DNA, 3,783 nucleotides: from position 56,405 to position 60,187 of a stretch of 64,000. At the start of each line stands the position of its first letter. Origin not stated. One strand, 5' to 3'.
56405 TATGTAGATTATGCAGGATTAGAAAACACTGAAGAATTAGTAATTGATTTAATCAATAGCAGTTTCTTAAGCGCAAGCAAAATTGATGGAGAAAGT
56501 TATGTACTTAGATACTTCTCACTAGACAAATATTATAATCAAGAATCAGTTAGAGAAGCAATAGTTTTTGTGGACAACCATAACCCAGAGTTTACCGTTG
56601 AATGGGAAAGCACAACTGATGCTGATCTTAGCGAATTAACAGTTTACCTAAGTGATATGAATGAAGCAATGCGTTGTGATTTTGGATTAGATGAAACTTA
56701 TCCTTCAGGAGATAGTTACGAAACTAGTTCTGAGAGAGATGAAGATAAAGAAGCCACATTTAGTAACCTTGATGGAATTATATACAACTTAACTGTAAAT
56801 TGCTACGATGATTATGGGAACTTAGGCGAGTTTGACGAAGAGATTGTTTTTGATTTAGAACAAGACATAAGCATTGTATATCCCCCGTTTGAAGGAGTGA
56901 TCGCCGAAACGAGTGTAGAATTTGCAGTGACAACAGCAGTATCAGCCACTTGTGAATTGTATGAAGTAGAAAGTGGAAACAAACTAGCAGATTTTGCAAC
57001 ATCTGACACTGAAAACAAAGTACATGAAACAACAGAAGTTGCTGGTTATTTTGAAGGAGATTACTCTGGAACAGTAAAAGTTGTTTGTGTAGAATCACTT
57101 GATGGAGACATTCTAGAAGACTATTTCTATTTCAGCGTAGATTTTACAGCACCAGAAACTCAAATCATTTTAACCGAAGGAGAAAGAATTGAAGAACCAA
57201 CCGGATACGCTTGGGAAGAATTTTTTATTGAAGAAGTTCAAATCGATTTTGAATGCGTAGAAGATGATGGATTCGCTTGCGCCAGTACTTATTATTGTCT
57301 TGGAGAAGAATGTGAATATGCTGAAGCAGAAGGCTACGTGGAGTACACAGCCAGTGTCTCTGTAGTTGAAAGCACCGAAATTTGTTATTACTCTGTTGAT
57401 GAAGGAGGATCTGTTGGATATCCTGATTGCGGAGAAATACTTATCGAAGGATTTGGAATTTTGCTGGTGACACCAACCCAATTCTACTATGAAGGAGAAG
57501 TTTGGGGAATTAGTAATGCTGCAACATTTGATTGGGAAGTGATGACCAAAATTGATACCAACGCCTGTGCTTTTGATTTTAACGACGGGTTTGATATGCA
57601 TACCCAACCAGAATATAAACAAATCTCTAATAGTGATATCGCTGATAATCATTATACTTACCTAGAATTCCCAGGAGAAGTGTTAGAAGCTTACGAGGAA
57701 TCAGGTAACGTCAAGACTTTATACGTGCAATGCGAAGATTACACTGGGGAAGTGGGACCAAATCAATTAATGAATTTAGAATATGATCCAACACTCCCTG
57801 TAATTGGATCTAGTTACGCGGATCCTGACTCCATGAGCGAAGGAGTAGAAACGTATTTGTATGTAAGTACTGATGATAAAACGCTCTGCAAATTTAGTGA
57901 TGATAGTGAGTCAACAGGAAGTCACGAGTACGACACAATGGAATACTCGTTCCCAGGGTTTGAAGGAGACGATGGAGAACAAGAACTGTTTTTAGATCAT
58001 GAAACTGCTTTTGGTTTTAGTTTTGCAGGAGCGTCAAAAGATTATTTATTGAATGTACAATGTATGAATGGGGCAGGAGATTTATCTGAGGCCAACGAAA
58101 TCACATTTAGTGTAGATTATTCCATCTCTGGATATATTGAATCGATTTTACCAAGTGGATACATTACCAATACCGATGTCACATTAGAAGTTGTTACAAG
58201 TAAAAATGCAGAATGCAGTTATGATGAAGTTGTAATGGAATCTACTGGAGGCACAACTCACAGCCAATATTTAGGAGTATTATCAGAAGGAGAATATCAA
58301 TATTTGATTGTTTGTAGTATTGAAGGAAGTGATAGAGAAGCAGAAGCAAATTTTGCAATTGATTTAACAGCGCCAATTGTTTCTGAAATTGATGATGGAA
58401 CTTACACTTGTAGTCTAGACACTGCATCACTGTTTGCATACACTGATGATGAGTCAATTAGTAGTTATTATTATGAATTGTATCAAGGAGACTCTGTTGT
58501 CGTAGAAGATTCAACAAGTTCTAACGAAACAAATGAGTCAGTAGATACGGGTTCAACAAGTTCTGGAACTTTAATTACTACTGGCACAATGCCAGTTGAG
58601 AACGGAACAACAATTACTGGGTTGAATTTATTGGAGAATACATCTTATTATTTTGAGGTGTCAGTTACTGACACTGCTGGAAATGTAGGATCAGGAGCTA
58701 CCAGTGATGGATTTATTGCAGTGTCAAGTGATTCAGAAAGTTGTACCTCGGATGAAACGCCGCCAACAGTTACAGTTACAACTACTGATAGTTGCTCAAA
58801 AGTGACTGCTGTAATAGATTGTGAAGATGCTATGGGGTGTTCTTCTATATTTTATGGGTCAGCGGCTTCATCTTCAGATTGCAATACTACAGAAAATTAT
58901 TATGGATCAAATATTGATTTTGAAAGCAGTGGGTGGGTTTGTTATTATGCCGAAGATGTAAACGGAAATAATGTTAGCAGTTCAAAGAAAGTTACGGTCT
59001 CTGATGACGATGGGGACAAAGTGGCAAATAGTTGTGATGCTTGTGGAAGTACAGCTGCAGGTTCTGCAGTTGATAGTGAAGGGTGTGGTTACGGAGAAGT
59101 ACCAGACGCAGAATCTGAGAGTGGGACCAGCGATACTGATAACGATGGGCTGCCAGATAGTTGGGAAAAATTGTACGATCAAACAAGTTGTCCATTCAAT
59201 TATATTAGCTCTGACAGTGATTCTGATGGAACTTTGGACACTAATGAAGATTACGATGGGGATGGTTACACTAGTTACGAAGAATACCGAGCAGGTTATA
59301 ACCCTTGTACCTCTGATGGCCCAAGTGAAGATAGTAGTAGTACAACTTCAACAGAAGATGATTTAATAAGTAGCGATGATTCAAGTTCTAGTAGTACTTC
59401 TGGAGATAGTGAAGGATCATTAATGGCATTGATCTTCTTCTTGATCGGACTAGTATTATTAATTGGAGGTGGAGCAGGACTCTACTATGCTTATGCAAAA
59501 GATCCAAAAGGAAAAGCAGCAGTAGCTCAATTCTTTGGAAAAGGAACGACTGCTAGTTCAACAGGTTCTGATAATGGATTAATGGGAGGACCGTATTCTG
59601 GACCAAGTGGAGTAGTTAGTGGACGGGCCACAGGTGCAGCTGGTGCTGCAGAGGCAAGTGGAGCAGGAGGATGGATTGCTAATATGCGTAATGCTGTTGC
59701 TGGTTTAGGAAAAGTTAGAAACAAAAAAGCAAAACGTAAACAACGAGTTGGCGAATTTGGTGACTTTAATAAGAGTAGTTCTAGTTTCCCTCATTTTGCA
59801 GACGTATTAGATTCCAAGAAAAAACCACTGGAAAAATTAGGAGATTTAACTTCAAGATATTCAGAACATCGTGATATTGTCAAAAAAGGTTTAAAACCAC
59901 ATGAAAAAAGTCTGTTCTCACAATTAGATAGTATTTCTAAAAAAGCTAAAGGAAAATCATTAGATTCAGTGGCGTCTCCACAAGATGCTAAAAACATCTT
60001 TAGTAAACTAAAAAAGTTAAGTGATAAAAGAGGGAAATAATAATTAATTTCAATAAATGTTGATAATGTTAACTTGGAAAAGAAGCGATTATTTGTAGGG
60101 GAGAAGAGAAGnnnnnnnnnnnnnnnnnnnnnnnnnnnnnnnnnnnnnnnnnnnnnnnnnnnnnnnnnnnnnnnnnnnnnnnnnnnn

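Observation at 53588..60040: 2150-aa Cys-rich, multi-domain surface protein heading the pilin cluster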

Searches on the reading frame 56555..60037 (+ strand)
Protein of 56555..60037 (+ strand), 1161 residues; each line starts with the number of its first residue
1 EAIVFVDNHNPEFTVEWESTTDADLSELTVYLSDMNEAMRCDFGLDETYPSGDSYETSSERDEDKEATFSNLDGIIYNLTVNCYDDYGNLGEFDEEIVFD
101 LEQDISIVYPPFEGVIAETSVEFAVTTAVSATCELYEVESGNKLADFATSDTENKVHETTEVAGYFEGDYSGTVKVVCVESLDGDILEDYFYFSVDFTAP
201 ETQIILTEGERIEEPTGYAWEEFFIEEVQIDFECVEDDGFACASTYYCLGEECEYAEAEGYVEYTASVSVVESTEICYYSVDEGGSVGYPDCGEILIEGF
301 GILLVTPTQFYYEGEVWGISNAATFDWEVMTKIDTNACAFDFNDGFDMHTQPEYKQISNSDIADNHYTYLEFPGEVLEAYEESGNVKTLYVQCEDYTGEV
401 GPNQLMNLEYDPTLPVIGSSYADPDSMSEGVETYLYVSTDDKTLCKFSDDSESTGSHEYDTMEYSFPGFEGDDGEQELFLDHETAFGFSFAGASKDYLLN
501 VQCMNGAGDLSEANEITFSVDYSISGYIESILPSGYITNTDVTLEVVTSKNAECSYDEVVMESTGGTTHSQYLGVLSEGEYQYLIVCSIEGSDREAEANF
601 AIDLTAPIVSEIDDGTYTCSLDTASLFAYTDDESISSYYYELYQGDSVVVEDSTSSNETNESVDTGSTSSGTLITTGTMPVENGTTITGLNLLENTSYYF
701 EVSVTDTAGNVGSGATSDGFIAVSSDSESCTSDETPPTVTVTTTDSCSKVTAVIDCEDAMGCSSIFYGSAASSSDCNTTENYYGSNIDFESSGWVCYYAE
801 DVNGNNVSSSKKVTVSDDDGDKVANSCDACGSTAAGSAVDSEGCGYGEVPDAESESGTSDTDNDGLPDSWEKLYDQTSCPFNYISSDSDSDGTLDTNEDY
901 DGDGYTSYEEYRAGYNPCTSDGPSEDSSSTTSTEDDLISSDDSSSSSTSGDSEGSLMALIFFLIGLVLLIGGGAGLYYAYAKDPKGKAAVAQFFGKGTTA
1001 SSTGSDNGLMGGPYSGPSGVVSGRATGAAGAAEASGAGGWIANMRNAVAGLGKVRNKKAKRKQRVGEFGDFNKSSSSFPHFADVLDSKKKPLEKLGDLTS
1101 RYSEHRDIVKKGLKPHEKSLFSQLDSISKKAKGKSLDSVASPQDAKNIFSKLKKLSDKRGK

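Call 51: predict_structure(alignment_id=A3)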
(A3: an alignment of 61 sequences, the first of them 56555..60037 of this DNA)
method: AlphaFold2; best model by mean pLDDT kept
length: 1161 residues; sequences in the alignment: 61
mean_pLDDT: 81.0   pTM: 0.61
mean pLDDT of the five models: 81.0, 80.9, 79.2, 78.6, 78.5
residues with pLDDT >= 90: 426; 70-90: 549; 50-70: 61; < 50: 125
segments of 3 or more residues with pLDDT < 50: 1-3, 649-668, 925-955, 993-1051, 1063-1068
pLDDT, mean of each block of 10 residues (from residue 1): 66 91 90 91 93 92 92 92 92 91 91 89 93 92 89 90 88 93 90 89 90 85 89 84 90 77 92 91 83 88 91 93 94 90 93 90 89 90 93 89 93 95 88 93 95 91 88 80 91 93 95 95 90 88 92 87 85 90 90 88 87 86 87 85 73 35 42 86 77 90 88 88 87 88 89 88 89 91 86 94 90 90 87 87 83 61 75 79 84 82 82 77 48 31 33 52 81 68 51 37 28 31 26 31 45 56 50 74 83 86 81 84 86 82 85 80 60
secondary structure, 60 per line:
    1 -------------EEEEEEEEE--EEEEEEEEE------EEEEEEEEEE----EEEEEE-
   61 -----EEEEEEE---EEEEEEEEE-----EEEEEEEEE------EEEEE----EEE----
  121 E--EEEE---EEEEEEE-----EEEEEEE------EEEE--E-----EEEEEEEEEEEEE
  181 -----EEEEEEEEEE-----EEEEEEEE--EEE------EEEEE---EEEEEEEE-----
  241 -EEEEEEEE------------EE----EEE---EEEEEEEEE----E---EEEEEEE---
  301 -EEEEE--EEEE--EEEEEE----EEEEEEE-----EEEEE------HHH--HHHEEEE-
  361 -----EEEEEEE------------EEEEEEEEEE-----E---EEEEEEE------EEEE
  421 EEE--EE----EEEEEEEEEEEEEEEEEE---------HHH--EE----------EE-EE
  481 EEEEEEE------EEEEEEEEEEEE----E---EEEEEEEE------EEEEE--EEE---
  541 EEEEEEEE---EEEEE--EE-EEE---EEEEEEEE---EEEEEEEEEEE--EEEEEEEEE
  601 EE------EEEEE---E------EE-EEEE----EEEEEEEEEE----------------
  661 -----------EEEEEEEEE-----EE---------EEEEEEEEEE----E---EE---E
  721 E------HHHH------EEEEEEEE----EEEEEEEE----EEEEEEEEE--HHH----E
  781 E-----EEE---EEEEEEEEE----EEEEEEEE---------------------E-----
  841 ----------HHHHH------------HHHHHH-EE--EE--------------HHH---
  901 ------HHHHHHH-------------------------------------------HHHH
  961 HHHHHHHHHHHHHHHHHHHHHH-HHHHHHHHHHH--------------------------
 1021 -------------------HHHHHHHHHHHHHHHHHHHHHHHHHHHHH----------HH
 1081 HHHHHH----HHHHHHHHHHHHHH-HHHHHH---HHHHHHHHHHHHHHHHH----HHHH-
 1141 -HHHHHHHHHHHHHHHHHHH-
elements in order (helices of 4 or more, strands of 3 or more residues): E14-22 E25-33 E40-49 E54-59 E66-72 E76-84 E90-98 E105-109 E114-116 E124-127 E131-137 E143-149 E156-159 E168-180 E186-195 E201-208 E211-213 E220-224 E228-235 E242-249 E268-270 E274-282 E291-297 E302-306 E309-312 E315-320 E325-331 E337-341 E356-359 E366-372 E385-394 E404-410 E417-423 E432-449 E479-487 E494-505 E514-521 E528-532 E535-537 E541-548 E552-556 E562-564 E568-575 E579-589 E592-602 E609-613 E627-630 E635-644 E672-680 E697-706 H728-731 E738-745 E750-757 E762-770 E787-789 E793-801 E806-813 H851-855 H868-873 H907-913 H957-982 H984-994 H1040-1068 H1079-1086 H1091-1104 H1106-1111 H1115-1131 H1136-1139 H1142-1160

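Call 54: fold_search(model_id=the predicted structure, library=pdb)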
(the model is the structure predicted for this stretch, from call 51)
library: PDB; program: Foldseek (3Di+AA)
matches with E <= 10: 1876; with E <= 0.001: 280
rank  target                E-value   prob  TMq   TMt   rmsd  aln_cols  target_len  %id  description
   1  8k53_A                7.6e-18  1.00  0.11  0.15  41.1       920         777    9  Structure of the Dimeric Human CNTN2 Ig 1-6-FNIII 1-2 Domain in an Asymmetric State (released 2023-12-06)
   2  7von                  1.4e-17  1.00  0.09  0.08  40.8       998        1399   10  Native alpha-2-macroglobulin monomer (released 2022-11-16)
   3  9ijj_O                6.0e-17  1.00  0.11  0.10  75.7       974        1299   10  In situ structure of the central apparatus in mouse sperm axoneme. (released 2025-06-04)
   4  9b4h_A                3.9e-16  1.00  0.12  0.08  47.2      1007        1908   12  Chlamydomonas reinhardtii mastigoneme filament (released 2024-04-10)
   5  7q60                  7.5e-16  1.00  0.10  0.10  38.1       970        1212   10  Structure of TEV cleaved A2ML1 (A2ML1-TE) (released 2022-04-20)
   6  7voo_A                1.1e-15  1.00  0.10  0.09  40.6      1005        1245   10  Induced alpha-2-macroglobulin monomer (released 2022-10-19)
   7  9ijj_4I               1.4e-15  1.00  0.09  0.05  70.9      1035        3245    8  In situ structure of the central apparatus in mouse sperm axoneme. (released 2025-06-04)
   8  8oq3_A                1.8e-15  1.00  0.10  0.08  36.4       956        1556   10  Structure of methylamine treated human complement C3 (released 2024-02-21)
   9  6tav_A                2.6e-15  1.00  0.09  0.08  40.2      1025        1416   10  Crystal structure of endopeptidase-induced alpha2-macroglobulin (released 2021-05-12)
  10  6iaa_A                3.9e-15  1.00  0.10  0.13  42.0       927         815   10  hRobo2 ectodomain (released 2019-03-13)
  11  9flw_A                5.6e-15  1.00  0.09  0.17  52.9       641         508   10  CryoEM structure of the fragment-6 (3571-4078) in the grappling hook protein A (GhpA) in the bacterium Aureispira sp.  (released 2024-10-16)
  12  9u62_E                5.6e-15  1.00  0.10  0.09  37.7       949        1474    8  AP pathways C3 convertase C3bBbP and C3 complex (released 2026-01-14)
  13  3b43                  7.2e-15  1.00  0.09  0.15  46.3       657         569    8  I-band fragment I65-I70 from titin (released 2008-01-22)
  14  6tav_C                7.2e-15  1.00  0.09  0.09  39.9      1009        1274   10  Crystal structure of endopeptidase-induced alpha2-macroglobulin (released 2021-05-12)
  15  9ijj_h                9.3e-15  1.00  0.09  0.08  46.7      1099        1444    8  In situ structure of the central apparatus in mouse sperm axoneme. (released 2025-06-04)
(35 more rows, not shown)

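Call 56: search_solved_structures(query=A3, max_evalue=1)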
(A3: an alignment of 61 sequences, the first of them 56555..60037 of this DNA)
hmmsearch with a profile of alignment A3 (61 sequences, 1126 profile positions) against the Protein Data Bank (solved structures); distinct sequences matched with E-value up to 1: 7.
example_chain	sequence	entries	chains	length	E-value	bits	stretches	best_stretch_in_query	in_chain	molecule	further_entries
8g4l_bm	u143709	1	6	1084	0.0044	18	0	676-722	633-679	Titin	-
8q6t_I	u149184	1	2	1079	0.0069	17.3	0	674-723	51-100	Titin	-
8h8d_A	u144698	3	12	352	0.051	14.5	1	902-981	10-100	Proton-activated chloride channel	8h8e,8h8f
1k85_A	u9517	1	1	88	0.083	13.8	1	657-714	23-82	CHITINASE A1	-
8bnq_A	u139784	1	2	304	0.11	13.4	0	674-743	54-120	Titin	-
9kns_A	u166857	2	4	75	0.74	10.6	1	1015-1081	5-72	Protein Hook homolog 3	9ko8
8oq9_A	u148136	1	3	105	0.95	10.3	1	674-723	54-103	Titin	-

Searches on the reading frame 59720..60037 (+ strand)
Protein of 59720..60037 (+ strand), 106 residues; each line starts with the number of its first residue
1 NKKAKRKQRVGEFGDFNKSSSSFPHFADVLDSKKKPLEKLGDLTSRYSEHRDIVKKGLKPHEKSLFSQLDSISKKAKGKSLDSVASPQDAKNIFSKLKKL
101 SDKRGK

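Call 73: search_protein_representatives(alignment_id=A4)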
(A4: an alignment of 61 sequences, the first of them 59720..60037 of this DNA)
Query: 61 sequences, 106 profile positions. Proteins with E-value up to 0.001 (for the whole library): 115; up to 1e-10: 94; up to 1e-30: 42. The best 115 are listed.
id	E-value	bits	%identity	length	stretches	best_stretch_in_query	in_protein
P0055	5.1e-39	149.2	-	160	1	2-105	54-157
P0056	2.2e-37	144.0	-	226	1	2-106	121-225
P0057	1.8e-36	141.0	-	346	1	3-105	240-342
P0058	2.2e-36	140.7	-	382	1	3-105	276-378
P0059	2.3e-35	137.5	-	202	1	2-106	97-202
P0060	2.7e-35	137.2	-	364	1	1-105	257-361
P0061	3.8e-35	136.8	-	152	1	2-105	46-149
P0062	4.7e-35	136.5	-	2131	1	2-105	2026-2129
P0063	5.5e-35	136.2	-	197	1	2-105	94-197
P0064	7.7e-35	135.8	-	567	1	2-105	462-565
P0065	1.5e-34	134.9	-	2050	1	3-106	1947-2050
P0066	3.7e-34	133.6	-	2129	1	2-105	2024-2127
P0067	3.8e-34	133.5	-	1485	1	2-106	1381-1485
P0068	4.5e-34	133.3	-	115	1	1-106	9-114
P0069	8.8e-34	132.4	-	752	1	2-106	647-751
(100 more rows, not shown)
